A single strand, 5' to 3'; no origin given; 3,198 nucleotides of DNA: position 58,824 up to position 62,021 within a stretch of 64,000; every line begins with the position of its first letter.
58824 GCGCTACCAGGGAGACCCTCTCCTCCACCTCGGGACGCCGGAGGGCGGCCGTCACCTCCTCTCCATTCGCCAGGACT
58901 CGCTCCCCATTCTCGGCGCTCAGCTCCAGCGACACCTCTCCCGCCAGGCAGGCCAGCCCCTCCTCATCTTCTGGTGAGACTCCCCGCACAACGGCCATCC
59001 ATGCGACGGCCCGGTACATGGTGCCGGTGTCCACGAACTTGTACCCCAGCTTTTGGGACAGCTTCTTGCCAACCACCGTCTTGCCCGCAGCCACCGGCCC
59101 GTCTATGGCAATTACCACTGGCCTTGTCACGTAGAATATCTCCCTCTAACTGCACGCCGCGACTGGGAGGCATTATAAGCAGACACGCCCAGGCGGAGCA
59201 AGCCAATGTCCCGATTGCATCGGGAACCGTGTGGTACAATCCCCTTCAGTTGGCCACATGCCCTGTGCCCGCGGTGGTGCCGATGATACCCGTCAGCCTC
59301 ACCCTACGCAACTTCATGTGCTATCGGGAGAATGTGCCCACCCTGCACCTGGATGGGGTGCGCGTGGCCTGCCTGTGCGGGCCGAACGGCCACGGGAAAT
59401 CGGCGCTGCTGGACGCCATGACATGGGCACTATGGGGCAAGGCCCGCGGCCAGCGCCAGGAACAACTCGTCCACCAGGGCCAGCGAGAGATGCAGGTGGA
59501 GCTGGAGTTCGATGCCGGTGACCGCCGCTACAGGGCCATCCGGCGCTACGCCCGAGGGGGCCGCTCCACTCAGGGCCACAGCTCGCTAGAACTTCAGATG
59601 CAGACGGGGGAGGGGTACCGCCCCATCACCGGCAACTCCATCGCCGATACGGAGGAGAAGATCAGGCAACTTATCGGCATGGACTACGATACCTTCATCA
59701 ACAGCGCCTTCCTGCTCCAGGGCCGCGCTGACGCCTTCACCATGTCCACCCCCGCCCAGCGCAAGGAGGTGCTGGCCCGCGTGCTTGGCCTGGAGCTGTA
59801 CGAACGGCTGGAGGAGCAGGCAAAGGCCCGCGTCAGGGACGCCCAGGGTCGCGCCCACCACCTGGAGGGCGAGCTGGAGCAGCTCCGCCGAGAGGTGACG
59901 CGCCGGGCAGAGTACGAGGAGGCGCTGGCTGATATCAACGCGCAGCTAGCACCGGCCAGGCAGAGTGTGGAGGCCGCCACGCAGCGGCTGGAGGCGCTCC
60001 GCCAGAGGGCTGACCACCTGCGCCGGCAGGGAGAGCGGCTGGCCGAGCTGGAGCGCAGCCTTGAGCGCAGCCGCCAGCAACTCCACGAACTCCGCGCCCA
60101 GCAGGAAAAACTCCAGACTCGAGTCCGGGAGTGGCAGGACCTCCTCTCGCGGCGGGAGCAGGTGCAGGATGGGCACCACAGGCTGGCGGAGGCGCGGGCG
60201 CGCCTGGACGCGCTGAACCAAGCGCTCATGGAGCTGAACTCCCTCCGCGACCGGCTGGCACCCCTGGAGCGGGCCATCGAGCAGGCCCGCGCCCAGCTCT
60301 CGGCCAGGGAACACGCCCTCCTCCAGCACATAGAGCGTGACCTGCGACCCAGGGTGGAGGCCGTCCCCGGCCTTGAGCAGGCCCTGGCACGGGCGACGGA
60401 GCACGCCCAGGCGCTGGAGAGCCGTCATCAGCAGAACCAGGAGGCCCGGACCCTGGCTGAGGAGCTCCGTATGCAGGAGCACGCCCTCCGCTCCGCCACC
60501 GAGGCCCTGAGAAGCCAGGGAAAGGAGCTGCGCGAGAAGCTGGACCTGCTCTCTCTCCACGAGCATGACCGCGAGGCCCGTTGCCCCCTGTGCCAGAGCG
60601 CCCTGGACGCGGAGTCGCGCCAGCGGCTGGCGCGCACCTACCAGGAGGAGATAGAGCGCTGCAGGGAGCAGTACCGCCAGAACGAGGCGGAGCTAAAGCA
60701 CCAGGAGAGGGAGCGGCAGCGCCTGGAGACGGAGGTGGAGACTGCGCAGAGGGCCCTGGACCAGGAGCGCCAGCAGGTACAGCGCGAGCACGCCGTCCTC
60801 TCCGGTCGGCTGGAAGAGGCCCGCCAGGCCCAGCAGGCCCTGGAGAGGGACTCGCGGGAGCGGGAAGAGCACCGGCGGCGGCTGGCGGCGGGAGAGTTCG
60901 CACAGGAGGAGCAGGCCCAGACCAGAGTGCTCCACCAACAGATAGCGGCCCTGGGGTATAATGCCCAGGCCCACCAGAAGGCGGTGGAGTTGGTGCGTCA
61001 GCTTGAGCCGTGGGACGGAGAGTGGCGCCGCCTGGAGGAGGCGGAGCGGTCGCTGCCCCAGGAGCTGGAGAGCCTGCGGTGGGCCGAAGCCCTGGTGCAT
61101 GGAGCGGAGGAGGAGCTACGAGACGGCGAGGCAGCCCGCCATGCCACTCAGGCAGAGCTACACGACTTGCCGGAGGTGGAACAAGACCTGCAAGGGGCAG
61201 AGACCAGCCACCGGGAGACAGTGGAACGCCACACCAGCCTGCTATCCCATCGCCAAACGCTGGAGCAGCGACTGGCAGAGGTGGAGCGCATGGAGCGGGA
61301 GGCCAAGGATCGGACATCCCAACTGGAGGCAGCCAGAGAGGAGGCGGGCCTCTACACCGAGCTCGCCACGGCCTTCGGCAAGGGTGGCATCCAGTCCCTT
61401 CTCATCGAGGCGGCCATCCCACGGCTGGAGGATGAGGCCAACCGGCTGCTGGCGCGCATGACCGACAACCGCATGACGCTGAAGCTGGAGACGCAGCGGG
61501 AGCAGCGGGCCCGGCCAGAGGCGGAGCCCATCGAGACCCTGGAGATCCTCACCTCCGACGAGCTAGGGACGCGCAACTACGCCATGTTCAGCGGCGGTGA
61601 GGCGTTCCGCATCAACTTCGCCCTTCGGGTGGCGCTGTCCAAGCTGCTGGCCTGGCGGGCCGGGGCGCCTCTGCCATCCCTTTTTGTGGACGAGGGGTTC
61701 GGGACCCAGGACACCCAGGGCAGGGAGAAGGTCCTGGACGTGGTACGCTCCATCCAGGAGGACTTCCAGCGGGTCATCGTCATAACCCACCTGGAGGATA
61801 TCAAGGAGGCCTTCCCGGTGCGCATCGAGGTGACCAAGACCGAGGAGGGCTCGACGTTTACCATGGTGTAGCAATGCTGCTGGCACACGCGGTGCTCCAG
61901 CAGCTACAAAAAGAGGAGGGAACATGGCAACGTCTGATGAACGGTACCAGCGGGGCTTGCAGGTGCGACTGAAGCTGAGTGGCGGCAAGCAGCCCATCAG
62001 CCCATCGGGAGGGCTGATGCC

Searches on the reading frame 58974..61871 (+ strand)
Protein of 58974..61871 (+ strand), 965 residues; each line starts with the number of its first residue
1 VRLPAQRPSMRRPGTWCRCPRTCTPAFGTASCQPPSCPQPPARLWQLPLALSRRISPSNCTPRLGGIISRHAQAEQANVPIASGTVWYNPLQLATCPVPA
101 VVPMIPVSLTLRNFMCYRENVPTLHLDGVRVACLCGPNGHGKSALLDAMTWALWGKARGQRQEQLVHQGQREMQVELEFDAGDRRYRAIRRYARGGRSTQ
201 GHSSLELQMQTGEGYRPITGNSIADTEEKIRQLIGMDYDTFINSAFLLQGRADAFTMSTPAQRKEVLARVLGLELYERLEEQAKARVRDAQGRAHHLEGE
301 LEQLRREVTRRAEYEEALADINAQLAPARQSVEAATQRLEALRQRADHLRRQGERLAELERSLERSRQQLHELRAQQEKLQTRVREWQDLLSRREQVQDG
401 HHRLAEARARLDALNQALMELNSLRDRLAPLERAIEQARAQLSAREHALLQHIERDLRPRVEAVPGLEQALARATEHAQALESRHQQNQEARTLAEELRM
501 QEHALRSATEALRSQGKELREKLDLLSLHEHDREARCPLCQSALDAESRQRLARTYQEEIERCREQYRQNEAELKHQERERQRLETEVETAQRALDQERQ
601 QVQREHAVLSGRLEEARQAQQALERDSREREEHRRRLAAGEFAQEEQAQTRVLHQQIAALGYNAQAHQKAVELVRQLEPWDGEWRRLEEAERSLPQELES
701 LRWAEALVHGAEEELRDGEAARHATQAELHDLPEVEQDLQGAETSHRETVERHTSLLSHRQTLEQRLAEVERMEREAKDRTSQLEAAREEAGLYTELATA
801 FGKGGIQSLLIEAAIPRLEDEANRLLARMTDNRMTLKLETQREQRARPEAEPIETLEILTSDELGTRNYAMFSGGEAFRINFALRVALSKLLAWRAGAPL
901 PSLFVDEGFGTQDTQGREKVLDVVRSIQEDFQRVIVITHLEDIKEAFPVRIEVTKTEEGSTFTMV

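Call 26: search_protein_families(library=pfam, proteins=[window:58974-61871:+], max_evalue=0.00001)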
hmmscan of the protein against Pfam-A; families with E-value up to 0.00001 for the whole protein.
window:58974-61871:+ (965 aa): 3 families
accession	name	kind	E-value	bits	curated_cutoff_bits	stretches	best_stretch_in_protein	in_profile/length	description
PF13476.12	AAA_23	-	2.7e-16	61.2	27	1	108-338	1-155/201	AAA domain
PF02463.25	SMC_N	-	5.1e-13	49.4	40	1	109-185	5-89/220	RecF/RecN/SMC N terminal domain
PF04423.19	Rad50_zn_hook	-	1.4e-06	28.5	24.3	1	513-566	2-51/52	Rad50 zinc hook motif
